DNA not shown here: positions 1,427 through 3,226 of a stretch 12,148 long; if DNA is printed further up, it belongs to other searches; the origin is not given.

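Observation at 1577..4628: Tandem pair of diverged ~500-aa paralogs with no recognisable family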

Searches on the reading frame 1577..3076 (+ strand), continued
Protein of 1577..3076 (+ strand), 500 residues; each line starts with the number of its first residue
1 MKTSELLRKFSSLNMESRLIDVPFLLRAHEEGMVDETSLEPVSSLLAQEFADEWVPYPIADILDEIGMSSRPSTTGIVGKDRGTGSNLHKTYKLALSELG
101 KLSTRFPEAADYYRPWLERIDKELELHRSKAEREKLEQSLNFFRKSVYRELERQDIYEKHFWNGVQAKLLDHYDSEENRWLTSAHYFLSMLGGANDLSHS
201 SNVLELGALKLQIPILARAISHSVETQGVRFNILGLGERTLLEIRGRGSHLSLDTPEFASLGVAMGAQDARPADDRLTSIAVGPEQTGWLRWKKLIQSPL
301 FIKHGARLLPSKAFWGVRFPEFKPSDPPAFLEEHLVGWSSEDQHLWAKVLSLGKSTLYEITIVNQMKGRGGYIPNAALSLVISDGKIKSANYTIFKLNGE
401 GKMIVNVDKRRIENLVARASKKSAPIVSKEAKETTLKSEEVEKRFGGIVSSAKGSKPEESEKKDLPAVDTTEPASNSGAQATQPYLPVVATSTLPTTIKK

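Call 88: fold_search(model_id=the predicted structure, library=viral)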
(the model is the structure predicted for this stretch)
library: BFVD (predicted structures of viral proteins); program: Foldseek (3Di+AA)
matches with E <= 10: 611; with E <= 0.001: 0
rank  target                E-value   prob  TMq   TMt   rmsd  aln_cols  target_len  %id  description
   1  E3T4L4                1.6e-02  0.87  0.08  0.16  25.9       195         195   14  Uncharacterized protein [Cafeteria roenbergensis virus (strain BV-PW1)]
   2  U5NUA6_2              2.8e-02  0.57  0.12  0.05  32.0       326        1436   10  Polyprotein [Rhizoctonia cerealis alphaendornavirus 1]
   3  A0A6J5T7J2            3.1e-02  0.18  0.10  0.09  29.2       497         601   11  Uncharacterized protein (Fragment) [uncultured Caudovirales phage]
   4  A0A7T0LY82            3.9e-02  0.97  0.12  0.09  22.8       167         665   12  (no name in the UniProt tables at hand)
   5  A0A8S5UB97            9.0e-02  0.25  0.10  0.12  15.3       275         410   10  Uncharacterized protein [Caudovirales sp. ctcT39]
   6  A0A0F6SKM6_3          1.4e-01  0.06  0.08  0.04  35.8       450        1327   12  ORF1a [Duck coronavirus DK/GD/27/2014]
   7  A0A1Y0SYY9            1.5e-01  0.99  0.12  0.38   4.3        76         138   17  Uncharacterized protein [Pseudomonas phage Phabio]
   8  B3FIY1                2.0e-01  0.99  0.10  0.46   5.0        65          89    9  Uncharacterized protein [Pseudomonas phage 201phi2-1]
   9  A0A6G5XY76            2.1e-01  1.00  0.11  0.14   2.6        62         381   11  (no name in the UniProt tables at hand)
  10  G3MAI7                2.3e-01  0.80  0.12  0.40   5.5        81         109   15  Gp446 [Bacillus phage G]
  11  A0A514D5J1            2.3e-01  0.21  0.14  0.15  20.7       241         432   12  (no name in the UniProt tables at hand)
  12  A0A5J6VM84            2.5e-01  0.20  0.07  0.07  24.9       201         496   14  Uncharacterized protein [Megaviridae environmental sample]
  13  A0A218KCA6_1          2.8e-01  0.14  0.16  0.08  36.8       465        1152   10  Putative tail tape measure protein [Bacillus phage PBC2]
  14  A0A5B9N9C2            2.8e-01  0.04  0.07  0.04  27.9       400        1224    8  Hinge connector of long tail fiber distal connector [Aeromonas phage 4_4572]
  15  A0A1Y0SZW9            2.9e-01  0.99  0.12  0.39   3.1        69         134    7  Uncharacterized protein [Pseudomonas phage Noxifer]
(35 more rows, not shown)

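Call 90: search_protein_families(library=ncbifam, proteins=[L001:1074-1925:-, L001:1937-2617:-, L001:767-1030:-, L012:461-4033:+, L009:836-4240:+, L007:5796-6860:+, P0007, P0012], max_evalue=0.1)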
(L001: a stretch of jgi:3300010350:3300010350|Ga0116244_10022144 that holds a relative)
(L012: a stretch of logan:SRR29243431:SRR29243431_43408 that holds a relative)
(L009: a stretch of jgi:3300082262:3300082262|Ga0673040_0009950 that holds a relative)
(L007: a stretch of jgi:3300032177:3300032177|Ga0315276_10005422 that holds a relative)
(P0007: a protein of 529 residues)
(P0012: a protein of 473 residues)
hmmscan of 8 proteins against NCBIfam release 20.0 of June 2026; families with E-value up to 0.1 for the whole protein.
L001:1074-1925:- (283 aa): 41 families (the best 25 are shown)
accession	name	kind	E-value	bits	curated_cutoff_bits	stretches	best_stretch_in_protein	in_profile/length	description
NF041546.1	ParA_partition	equivalog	5.2e-34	117.6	180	2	3-54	1-52/203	ParA family partition ATPase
TIGR03453.1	partition_RepA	equivalog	4.2e-29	101.5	348.45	1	3-170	106-284/387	plasmid partitioning protein RepA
NF010443.0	PRK13869.1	subfamily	8.8e-22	77.4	446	1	3-166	123-297/405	plasmid-partitioning protein RepA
TIGR03371.1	cellulose_yhjQ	equivalog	6.6e-21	74.9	157.85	1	1-245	1-238/246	cellulose biosynthesis protein BcsQ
NF041283.1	PrgP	equivalog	1.6e-16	60.5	400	1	2-232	3-242/297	ParA superfamily DNA segregation protein PrgP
TIGR01969.1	minD_arch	subfamily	2e-14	53.4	201.75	1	3-250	2-232/251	cell division ATPase MinD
TIGR01007.1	eps_fam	subfamily_domain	4.4e-12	46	108.05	1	3-150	19-158/204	polysaccharide biosynthesis tyrosine autokinase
TIGR01968.1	minD_bact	equivalog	1.5e-11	44.1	212.9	2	4-39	4-39/261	septum site-determining protein MinD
NF010259.0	PRK13705.1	equivalog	3.3e-11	42.8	725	1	4-47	109-153/388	plasmid-partitioning protein SopA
TIGR01287.1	nifH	equivalog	3e-08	33.3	394.35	1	9-64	7-60/275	nitrogenase iron protein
NF007460.0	PRK10037.1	equivalog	8e-08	32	399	1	5-151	5-148/250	cellulose biosynthesis protein BcsQ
NF009701.0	PRK13230.1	subfamily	9.1e-08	31.4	350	1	9-73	8-70/291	nitrogenase reductase-like protein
NF047398.1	AAA_KGGVGR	domain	1.2e-07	32.3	90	1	3-70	4-72/190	KGGVGR-motif variant AAA ATPase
NF033200.1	F430_CfbC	exception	2e-07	30.6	402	1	9-55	7-53/260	Ni-sirohydrochlorin a,c-diamide reductive cyclase ATP-dependent reductase subunit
TIGR03018.1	pepcterm_TyrKin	hypoth_equivalog_domain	2.9e-07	30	230.65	1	2-167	36-196/207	XrtA-associated tyrosine autokinase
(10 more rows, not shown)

L001:1937-2617:- (226 aa): 5 families
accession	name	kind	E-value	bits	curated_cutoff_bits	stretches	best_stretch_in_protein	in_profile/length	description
TIGR02789.1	nickel_nikB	equivalog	0.001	18.5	447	1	28-77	230-279/314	nickel ABC transporter permease subunit NikB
NF045470.1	Opp2B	equivalog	0.012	14.8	350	1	29-63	224-258/300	nickel ABC transporter permease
NF007677.0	PRK10352.1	equivalog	0.016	14.3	433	1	32-77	234-279/314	nickel ABC transporter permease subunit NikB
NF045469.1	Opp1B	equivalog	0.036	13.6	380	1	28-65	230-267/307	nickel/cobalt ABC transporter permease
NF008161.0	PRK10914.1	equivalog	0.04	13.1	590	1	31-75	262-306/339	dipeptide ABC transporter permease DppB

L001:767-1030:- (87 aa): 0 families

L012:461-4033:+ (1191 aa): 1 family
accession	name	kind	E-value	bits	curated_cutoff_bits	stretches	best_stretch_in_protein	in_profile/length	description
NF005803.0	PRK07658.1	equivalog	0.043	13.2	313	0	150-213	120-183/257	enoyl-CoA hydratase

L009:836-4240:+ (1135 aa): 1 family
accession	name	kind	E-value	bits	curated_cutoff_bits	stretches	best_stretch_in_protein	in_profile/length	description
NF047752.1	MntA_antitoxin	equivalog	0.071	13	60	0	934-951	19-36/106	type VII toxin-antitoxin system MntA family adenylyltransferase antitoxin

L007:5796-6860:+ (355 aa): 13 families
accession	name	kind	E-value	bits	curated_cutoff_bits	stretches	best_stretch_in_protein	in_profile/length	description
TIGR01404.2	FlhB_rel_III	equivalog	1.5e-104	350.1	358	1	8-348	1-340/341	type III secretion system export apparatus subunit SctU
TIGR00328.1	flhB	equivalog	1.8e-103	346.4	349.25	1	7-352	1-347/348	flagellar biosynthesis protein FlhB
NF009411.0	PRK12772.1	equivalog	2.2e-96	323.6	739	1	7-352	263-609/610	fused FliR family export protein/FlhB family type III secretion system protein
NF004950.0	PRK06298.1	equivalog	4e-86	289.3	434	1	8-353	3-348/360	type III secretion system protein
NF009364.0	PRK12721.1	equivalog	1.4e-72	244.8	381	1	7-353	2-347/352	EscU/YscU/HrcU family type III secretion system export apparatus switch protein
NF009117.0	PRK12468.1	equivalog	1e-66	225.3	712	1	1-353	1-354/386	flagellar biosynthesis protein FlhB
NF006017.0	PRK08156.1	equivalog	8.6e-54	183.1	394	1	8-322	3-310/367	EscU/YscU/HrcU family type III secretion system export apparatus switch protein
NF009412.0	PRK12773.1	equivalog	2.4e-46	158.2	886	1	4-345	300-641/649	flagellar biosynthesis protein FlhB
TIGR00789.1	flhB_rel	hypoth_equivalog_domain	6e-19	68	117.35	1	272-351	3-82/84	FlhB-like flagellar biosynthesis protein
NF042931.1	SAG1386_EF1546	equivalog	0.027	14.6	80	0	181-223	21-64/158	SAG1386/EF1546 family surface-associated protein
NF040910.1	CD1375_fam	subfamily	0.034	13.9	22.5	1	329-343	17-31/34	CD1375 family protein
NF011460.0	PRK14879.1-1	equivalog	0.04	13.1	199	1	223-306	36-116/232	Kae1-associated kinase Bud32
TIGR03724.2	arch_bud32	equivalog_domain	0.041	13.4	125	1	211-306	6-96/193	KEOPS complex kinase/ATPase Bud32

P0007 (529 aa): 0 families

P0012 (473 aa): 1 family
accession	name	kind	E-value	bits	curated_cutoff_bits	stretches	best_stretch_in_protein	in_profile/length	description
NF040480.1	CGLAU_01105_fam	hypoth_equivalog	0.081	13.1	45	0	110-142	104-136/179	CGLAU_01105 family protein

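Call 91: find_encoding_contigs(protein=P0014, flank=10000, max_places=3)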
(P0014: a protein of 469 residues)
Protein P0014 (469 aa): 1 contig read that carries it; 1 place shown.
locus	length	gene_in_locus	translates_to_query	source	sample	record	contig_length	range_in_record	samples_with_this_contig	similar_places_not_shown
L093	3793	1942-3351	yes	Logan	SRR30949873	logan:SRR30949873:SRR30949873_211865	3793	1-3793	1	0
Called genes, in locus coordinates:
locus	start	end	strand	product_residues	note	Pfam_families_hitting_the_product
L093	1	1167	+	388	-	?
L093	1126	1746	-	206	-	-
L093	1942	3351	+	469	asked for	-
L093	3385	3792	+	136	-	?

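Call 92: find_encoding_contigs(protein=P0013, flank=10000, max_places=3)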
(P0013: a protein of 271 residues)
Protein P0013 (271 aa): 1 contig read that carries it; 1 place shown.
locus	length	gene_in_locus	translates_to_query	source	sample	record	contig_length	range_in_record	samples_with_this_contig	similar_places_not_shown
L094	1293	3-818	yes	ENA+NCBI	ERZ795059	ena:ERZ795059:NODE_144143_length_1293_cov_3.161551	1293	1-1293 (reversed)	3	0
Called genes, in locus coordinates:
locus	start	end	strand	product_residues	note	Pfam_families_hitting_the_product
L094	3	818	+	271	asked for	?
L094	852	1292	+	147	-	?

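Call 96: search_protein_families(library=padloc, proteins=[L001:1937-2617:-, L001:1074-1925:-, L001:767-1030:-, L012:461-4033:+, L009:836-4240:+, L008:2020-5112:+, P0007, P0010, P0014], max_evalue=0.01)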
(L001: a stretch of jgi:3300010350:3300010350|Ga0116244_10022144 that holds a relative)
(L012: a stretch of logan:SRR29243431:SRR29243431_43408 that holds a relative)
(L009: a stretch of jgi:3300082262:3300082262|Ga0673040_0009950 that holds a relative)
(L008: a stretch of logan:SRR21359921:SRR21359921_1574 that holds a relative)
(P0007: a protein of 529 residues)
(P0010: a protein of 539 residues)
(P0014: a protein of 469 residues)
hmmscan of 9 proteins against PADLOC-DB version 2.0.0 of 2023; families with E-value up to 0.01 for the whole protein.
L001:1937-2617:- (226 aa): 0 families

L001:1074-1925:- (283 aa): 2 families
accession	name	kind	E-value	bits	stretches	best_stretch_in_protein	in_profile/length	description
PDLC04559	PDC-M28B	-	2e-06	25.2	1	9-64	136-192/438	-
PDLC04140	mad8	-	0.00068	17.2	1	12-78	37-70/314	mads_8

L001:767-1030:- (87 aa): 0 families

L012:461-4033:+ (1191 aa): 0 families

L009:836-4240:+ (1135 aa): 0 families

L008:2020-5112:+ (1031 aa): 0 families

P0007 (529 aa): 0 families

P0010 (539 aa): 0 families

P0014 (469 aa): 0 families

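Call 101: find_related_loci(query=A1, collection=viral_contigs, flank=10000)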
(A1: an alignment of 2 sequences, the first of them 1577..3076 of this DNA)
Query A1 (500 aa) in viral_contigs; peptide patterns used: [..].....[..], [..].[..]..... (x = any residue, [..] = any of these).
103 stretches matched a pattern, but none encodes a relative of the query by tblastn (E <= 1e-3).
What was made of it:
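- Tried and rejected: Viral contigs: none (call 101).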

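Call 102: search_protein_families(library=phrogs, proteins=[window:1577-3076:+, P0007, P0012, L012:461-4033:+, L009:836-4240:+, L001:1937-2617:-, L001:767-1030:-], max_evalue=0.01)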
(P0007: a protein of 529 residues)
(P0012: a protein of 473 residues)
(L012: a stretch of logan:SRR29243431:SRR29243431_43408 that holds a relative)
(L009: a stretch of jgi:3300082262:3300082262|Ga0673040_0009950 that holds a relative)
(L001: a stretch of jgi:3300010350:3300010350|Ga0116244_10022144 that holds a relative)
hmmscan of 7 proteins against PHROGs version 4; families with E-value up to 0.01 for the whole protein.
window:1577-3076:+ (500 aa): 0 families

P0007 (529 aa): 0 families

P0012 (473 aa): 0 families

L012:461-4033:+ (1191 aa): 0 families

L009:836-4240:+ (1135 aa): 0 families

L001:1937-2617:- (226 aa): 0 families

L001:767-1030:- (87 aa): 0 families

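Call 107: find_related_loci(query=A8, collection=metagenome_contigs, flank=10000)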
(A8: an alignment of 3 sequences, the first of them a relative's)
Query A8 (226 aa) in metagenome_contigs; peptide patterns used: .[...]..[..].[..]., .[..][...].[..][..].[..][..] (x = any residue, [..] = any of these).
345 stretches matched a pattern; 2 encode a relative of the query (tblastn E <= 1e-3); 2 distinct loci.
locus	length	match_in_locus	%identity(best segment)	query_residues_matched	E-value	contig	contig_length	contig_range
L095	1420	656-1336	42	1-224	4e-51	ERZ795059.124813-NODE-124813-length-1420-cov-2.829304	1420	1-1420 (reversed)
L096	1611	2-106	97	192-226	9e-19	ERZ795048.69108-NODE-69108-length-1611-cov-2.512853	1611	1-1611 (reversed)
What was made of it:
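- Co-distribution: the 227-aa orphan is as rare as the pair and is found in the same lineages (call 107).
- Tried and rejected: Metagenome scan with the 227-aa neighbour: only two short contigs from the same lineages (call 107).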
